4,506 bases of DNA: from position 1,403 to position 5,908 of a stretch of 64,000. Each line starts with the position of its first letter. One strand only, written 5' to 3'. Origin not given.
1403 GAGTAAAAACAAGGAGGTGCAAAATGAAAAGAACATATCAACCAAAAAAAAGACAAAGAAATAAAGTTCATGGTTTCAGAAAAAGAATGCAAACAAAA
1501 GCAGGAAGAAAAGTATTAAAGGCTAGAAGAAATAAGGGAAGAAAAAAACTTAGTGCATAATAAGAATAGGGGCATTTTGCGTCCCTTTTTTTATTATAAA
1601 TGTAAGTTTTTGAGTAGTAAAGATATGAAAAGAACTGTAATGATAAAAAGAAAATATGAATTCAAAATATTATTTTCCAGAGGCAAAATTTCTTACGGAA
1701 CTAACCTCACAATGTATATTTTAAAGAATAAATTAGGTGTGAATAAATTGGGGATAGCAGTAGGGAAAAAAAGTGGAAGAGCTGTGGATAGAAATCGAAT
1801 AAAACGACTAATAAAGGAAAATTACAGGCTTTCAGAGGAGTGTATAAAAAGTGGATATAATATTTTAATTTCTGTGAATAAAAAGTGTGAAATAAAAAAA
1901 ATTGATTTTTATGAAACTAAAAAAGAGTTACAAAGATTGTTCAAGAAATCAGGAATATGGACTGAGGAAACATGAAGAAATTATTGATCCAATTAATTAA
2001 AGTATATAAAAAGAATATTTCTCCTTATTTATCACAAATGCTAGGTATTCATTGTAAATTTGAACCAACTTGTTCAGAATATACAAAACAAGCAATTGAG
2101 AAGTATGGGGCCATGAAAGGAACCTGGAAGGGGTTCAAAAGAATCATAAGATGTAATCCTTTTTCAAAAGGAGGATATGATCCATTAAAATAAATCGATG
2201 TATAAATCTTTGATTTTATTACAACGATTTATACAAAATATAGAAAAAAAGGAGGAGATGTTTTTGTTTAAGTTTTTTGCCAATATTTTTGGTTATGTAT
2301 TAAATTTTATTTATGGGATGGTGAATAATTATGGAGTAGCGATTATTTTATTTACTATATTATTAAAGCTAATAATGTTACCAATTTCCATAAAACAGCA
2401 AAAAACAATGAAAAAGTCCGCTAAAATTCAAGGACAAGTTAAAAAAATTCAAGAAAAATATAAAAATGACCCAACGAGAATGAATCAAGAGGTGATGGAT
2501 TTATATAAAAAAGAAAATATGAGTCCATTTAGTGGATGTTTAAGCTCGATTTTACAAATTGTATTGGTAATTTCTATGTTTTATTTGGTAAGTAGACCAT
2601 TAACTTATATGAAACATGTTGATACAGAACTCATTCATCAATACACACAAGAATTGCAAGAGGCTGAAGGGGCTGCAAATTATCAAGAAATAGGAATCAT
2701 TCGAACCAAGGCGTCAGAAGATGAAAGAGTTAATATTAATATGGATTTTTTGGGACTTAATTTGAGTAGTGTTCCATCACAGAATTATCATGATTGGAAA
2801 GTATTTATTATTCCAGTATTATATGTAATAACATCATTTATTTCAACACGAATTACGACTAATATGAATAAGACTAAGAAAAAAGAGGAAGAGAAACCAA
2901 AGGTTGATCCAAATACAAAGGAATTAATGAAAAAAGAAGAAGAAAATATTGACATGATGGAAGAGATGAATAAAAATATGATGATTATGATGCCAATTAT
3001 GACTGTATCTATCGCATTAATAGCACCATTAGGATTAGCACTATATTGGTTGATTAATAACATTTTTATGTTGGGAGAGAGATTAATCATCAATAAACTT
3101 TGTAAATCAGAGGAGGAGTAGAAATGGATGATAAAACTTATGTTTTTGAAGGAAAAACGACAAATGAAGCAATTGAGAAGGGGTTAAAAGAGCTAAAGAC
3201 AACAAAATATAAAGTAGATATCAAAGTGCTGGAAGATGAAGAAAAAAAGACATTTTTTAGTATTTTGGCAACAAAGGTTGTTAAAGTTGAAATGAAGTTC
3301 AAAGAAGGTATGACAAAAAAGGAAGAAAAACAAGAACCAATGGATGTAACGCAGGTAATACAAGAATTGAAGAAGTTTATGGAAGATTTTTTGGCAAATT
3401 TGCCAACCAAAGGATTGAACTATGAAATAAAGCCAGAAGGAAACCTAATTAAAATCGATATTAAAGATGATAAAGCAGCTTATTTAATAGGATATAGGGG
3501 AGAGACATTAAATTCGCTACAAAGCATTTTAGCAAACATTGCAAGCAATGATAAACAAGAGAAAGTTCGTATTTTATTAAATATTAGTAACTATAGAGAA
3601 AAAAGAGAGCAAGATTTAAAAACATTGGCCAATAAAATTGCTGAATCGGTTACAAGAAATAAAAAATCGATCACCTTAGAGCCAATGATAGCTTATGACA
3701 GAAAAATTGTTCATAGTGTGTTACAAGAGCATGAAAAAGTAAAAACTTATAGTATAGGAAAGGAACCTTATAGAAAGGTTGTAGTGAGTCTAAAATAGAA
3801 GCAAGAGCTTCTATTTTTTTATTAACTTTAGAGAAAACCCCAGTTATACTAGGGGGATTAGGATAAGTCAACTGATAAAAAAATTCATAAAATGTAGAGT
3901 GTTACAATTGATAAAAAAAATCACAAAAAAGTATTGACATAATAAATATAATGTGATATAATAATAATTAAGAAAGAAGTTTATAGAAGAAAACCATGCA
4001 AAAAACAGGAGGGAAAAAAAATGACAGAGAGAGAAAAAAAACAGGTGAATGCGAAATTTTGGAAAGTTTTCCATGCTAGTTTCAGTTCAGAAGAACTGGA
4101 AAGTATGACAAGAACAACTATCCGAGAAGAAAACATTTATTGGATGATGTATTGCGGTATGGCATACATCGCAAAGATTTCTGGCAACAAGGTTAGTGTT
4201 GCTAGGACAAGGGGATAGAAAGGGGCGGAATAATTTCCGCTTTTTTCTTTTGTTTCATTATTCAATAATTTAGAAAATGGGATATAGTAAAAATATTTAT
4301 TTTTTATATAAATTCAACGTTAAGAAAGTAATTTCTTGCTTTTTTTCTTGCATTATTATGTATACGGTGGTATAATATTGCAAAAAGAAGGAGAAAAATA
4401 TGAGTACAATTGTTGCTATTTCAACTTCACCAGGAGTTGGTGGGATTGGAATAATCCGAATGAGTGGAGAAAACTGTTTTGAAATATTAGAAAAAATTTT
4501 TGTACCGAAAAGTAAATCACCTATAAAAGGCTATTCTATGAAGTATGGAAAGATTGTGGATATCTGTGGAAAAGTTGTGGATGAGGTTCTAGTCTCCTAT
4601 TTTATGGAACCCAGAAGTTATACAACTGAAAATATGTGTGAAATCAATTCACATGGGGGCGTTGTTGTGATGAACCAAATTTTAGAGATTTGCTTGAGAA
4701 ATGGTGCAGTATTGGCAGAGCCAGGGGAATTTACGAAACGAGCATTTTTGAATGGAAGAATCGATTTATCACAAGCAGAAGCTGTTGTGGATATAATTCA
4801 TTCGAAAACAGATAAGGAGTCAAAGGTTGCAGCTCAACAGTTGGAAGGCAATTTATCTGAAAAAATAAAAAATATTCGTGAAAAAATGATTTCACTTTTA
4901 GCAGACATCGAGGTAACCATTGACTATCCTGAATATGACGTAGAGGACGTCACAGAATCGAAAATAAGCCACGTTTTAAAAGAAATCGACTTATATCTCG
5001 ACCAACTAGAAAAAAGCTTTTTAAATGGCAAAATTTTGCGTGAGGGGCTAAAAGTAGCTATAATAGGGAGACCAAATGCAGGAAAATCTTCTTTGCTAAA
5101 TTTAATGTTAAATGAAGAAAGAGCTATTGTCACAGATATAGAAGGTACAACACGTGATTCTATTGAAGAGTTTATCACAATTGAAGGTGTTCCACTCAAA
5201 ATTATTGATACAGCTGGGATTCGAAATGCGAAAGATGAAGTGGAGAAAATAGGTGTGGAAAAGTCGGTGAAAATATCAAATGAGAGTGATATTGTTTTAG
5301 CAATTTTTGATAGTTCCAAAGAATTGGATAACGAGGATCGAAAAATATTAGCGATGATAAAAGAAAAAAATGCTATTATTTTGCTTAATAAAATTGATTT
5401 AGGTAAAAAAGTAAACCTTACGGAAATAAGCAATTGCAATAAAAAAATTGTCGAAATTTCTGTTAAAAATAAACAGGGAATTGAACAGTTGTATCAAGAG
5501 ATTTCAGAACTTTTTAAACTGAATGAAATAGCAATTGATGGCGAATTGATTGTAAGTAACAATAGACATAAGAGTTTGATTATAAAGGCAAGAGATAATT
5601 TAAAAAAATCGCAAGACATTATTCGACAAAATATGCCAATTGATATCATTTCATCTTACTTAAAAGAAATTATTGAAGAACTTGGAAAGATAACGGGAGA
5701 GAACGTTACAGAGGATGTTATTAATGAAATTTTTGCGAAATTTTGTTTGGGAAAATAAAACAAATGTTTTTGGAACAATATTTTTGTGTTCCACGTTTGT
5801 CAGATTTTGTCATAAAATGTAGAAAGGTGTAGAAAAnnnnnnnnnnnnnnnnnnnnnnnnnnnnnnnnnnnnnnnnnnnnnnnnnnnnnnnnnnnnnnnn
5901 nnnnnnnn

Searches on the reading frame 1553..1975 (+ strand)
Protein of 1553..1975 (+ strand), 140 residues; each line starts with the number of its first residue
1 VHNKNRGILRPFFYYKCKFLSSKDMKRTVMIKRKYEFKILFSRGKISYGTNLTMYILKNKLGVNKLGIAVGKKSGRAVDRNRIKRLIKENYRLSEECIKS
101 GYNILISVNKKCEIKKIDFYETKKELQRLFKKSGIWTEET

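Call 91: search_protein_families(library=pfam, max_evalue=0.00001, proteins=[window:1553-1975:+])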
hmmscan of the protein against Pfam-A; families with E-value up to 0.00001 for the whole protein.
window:1553-1975:+ (140 aa): 1 family
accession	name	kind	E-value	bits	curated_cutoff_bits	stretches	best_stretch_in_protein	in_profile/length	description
PF00825.24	Ribonuclease_P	-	3.6e-23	82.1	22.3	1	25-132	1-107/109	Ribonuclease P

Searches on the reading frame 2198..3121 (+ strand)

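Call 91: search_protein_families(library=pfam, max_evalue=0.00001, proteins=[window:2198-3121:+])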
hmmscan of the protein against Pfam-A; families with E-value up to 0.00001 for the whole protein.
window:2198-3121:+ (307 aa): 1 family
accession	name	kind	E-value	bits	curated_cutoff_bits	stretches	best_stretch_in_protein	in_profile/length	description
PF02096.25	60KD_IMP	-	1.3e-45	155.7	35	1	45-300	1-163/163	60Kd inner membrane protein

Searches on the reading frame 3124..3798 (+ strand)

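Call 91: search_protein_families(library=pfam, max_evalue=0.00001, proteins=[window:3124-3798:+])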
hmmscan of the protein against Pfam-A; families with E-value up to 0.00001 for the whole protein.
window:3124-3798:+ (224 aa): 3 families
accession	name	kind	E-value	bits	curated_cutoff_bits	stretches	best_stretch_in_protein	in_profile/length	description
PF01424.28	R3H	-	8.3e-20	71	26.8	1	164-222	2-59/60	R3H domain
PF14804.11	Jag_N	-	1.7e-10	41.6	25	1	8-57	1-48/50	Jag N-terminus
PF13083.13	KH_KhpA-B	-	4.5e-09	36.5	32.1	1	87-150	5-71/73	KhpA/KhpB, KH domain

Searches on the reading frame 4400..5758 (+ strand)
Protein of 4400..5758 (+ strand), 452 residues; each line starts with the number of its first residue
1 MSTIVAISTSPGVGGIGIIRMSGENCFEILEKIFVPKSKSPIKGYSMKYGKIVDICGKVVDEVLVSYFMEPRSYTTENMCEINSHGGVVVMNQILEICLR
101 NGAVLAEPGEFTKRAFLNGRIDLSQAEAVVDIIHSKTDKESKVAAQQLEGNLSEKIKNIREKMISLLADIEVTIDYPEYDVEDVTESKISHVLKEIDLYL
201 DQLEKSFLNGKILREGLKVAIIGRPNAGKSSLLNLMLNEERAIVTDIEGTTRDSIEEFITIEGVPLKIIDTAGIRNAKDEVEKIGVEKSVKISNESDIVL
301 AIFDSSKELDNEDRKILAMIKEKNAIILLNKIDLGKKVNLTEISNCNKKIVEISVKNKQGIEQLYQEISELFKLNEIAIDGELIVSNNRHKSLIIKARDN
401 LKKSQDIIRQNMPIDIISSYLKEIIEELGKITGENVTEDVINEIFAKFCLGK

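Call 91: search_protein_families(library=pfam, max_evalue=0.00001, proteins=[window:4400-5758:+])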
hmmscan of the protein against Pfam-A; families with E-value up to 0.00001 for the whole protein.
window:4400-5758:+ (452 aa): 6 families
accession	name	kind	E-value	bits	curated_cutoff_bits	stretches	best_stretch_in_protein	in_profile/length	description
PF12631.12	MnmE_helical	-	7.3e-59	199.9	40.1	1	123-449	1-211/211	MnmE helical domain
PF10396.14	TrmE_N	-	2.3e-41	141.1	29.8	1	3-120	1-117/117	GTP-binding protein TrmE N-terminus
PF01926.29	MMR_HSR1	-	1.1e-26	93.5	21.9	1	218-331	1-113/113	50S ribosome-binding GTPase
PF02421.24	FeoB_N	-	4.7e-11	42.9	27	1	218-368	2-156/156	Ferrous iron transport protein B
PF00350.29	Dynamin_N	-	7.7e-06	26.5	27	0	219-252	1-33/168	Dynamin family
PF03193.22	RsgA_GTPase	-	8.5e-06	26.1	30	0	298-370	28-106/174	RsgA GTPase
